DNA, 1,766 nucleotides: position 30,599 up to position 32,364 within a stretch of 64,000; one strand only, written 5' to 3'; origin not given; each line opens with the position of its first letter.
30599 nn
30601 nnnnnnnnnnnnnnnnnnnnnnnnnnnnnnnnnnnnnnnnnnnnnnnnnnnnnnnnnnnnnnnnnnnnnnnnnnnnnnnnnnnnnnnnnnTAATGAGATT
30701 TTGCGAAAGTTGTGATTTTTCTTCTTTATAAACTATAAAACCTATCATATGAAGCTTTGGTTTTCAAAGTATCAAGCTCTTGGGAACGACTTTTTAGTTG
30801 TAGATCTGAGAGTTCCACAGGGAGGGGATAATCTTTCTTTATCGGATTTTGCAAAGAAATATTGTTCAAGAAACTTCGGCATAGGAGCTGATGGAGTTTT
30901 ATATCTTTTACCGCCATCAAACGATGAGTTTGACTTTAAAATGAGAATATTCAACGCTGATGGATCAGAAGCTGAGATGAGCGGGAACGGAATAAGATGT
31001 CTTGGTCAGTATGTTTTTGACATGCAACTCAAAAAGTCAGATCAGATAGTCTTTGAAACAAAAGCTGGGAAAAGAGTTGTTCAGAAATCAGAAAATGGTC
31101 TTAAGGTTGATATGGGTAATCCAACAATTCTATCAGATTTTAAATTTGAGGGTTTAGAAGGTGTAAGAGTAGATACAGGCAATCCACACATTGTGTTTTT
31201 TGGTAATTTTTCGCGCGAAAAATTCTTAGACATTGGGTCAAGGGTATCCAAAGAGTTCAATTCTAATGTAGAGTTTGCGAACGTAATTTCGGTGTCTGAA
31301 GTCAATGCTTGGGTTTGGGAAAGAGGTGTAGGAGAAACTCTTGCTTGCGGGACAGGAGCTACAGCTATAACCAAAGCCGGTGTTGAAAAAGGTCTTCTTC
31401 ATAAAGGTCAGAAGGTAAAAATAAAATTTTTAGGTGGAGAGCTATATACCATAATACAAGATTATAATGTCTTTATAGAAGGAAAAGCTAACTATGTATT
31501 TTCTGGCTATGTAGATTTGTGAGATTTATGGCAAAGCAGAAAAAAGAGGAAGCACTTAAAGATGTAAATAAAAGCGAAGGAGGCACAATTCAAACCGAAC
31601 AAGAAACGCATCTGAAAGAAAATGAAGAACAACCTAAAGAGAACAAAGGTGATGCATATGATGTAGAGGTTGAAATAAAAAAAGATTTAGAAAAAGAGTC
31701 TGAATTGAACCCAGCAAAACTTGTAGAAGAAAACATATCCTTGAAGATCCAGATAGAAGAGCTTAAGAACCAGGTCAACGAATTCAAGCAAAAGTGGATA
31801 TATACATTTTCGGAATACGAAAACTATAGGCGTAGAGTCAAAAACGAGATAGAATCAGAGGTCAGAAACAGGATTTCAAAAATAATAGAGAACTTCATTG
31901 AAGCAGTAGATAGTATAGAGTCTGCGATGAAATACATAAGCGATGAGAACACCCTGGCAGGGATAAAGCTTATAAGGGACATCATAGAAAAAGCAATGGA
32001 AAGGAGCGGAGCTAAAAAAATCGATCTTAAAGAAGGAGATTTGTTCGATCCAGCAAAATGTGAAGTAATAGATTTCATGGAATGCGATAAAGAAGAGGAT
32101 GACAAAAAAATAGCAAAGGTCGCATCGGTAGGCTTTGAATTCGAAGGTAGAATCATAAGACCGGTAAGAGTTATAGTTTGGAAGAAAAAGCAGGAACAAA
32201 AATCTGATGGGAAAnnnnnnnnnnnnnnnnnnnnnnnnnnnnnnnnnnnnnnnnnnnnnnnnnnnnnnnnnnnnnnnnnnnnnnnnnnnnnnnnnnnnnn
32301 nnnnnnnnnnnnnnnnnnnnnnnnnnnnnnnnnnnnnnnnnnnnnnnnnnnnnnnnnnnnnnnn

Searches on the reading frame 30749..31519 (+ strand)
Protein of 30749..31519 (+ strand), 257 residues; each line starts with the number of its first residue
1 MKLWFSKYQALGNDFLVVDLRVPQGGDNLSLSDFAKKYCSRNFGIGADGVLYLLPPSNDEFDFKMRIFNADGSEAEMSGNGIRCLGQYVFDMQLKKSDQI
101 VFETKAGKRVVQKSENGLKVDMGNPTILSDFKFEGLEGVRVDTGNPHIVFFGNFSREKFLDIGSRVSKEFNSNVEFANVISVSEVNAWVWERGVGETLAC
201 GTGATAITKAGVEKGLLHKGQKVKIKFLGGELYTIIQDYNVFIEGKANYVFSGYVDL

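Call 60: search_protein_families(library=pfam, proteins=[window:30749-31519:+], max_evalue=0.000001)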
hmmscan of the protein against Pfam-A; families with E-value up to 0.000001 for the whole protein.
window:30749-31519:+ (257 aa): 1 family
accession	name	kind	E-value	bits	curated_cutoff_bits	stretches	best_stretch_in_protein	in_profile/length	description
PF01678.24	DAP_epimerase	-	7.6e-43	145.9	34.7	2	5-127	1-120/121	Diaminopimelate epimerase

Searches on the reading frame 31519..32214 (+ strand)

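Call 60: search_protein_families(library=pfam, proteins=[window:31519-32214:+], max_evalue=0.000001)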
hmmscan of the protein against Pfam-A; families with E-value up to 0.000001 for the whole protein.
window:31519-32214:+ (232 aa): 1 family
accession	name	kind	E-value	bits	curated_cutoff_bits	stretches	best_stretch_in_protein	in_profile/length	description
PF01025.24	GrpE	-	2.7e-28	99.2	25.8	1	65-221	6-164/165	GrpE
